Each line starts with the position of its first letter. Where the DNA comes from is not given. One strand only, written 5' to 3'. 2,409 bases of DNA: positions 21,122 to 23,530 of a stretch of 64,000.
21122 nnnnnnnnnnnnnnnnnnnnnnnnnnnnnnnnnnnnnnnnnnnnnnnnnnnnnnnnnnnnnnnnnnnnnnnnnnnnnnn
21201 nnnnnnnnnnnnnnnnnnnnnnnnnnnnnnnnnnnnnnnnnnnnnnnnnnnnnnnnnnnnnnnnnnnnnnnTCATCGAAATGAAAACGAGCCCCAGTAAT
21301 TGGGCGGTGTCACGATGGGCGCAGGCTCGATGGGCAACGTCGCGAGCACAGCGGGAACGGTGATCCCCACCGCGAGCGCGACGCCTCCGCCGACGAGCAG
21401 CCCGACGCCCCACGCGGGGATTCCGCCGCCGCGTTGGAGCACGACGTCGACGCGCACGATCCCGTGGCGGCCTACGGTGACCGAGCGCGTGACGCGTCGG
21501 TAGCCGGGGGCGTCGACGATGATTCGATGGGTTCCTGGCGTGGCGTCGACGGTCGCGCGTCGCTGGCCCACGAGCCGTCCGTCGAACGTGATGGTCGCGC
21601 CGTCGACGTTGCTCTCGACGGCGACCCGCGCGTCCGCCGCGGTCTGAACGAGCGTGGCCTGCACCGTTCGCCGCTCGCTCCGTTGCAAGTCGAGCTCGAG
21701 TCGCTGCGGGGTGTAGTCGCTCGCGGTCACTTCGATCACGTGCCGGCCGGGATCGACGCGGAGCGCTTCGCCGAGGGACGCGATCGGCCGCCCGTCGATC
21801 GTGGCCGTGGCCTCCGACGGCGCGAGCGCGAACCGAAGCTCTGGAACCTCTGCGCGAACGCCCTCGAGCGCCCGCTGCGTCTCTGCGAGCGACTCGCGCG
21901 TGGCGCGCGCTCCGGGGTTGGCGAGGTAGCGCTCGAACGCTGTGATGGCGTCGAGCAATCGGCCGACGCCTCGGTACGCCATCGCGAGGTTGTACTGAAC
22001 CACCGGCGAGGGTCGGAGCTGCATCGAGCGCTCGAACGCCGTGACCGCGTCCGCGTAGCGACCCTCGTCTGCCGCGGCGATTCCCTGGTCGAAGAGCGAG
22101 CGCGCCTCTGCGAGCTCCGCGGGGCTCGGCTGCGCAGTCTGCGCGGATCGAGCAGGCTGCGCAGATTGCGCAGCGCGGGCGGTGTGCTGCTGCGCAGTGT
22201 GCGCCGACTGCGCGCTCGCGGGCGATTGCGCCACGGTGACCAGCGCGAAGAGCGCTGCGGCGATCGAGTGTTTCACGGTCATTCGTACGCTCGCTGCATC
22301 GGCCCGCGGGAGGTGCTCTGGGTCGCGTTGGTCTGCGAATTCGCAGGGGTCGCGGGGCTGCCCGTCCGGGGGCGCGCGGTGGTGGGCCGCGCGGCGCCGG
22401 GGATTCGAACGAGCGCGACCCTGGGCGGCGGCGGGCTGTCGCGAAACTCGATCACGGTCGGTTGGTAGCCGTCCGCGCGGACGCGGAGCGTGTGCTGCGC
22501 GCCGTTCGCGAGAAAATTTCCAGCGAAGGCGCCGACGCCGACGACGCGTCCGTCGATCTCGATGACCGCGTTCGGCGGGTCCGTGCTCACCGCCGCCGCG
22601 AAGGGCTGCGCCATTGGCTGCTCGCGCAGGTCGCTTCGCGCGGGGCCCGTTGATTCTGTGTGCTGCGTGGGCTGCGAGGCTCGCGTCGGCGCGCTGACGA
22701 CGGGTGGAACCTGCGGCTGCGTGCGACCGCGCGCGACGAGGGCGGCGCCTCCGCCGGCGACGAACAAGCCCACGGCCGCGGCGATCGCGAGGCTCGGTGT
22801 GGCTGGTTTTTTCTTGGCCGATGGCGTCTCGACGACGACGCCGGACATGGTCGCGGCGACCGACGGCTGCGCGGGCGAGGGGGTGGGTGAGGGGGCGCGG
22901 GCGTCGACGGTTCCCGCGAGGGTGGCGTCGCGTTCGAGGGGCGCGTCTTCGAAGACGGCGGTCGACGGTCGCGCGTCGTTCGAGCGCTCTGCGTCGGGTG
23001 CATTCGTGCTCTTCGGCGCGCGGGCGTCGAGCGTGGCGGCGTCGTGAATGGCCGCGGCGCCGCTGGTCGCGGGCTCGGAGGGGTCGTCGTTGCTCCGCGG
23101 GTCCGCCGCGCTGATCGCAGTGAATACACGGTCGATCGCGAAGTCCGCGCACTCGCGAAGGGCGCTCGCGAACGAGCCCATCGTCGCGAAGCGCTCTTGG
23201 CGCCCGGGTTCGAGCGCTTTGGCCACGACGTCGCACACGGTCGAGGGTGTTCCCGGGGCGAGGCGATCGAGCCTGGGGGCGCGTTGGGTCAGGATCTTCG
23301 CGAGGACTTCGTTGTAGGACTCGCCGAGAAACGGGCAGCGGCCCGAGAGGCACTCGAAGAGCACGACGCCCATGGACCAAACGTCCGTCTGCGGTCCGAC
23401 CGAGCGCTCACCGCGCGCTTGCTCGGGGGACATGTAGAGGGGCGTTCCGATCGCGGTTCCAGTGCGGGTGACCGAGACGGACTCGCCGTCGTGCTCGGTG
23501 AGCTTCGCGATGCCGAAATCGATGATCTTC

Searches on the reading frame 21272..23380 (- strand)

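Call 12: search_protein_families(library=pfam, proteins=[window:21272-23380:-], max_evalue=0.01)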
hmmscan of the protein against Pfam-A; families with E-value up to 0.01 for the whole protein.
window:21272-23380:- (702 aa): 9 families
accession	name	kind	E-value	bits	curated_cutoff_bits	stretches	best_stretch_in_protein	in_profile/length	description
PF08308.17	PEGA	-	1.1e-15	57.7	20.8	1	586-650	4-69/71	PEGA domain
PF07719.23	TPR_2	-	1.8e-08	34.3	27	1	426-458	1-33/34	Tetratricopeptide repeat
PF00515.34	TPR_1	-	2.8e-06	27.3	27.8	0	426-458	1-33/34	Tetratricopeptide repeat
PF13620.12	CarboxypepD_reg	-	1.9e-05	25.4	32.3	0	613-649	45-82/82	Carboxypeptidase regulatory-like domain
PF13432.12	TPR_16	-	0.0004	21.2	32.7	1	430-488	1-60/65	Tetratricopeptide repeat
PF13181.12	TPR_8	-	0.00056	20.3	25.7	0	426-458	1-33/34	Tetratricopeptide repeat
PF14559.12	TPR_19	-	0.0052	17.5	25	1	437-487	2-53/68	Tetratricopeptide repeat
PF13424.12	TPR_12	-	0.0086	16.7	30.1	0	406-457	25-76/77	Tetratricopeptide repeat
PF13174.12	TPR_6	-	0.0098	16.9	26.3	0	462-488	3-29/33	Tetratricopeptide repeat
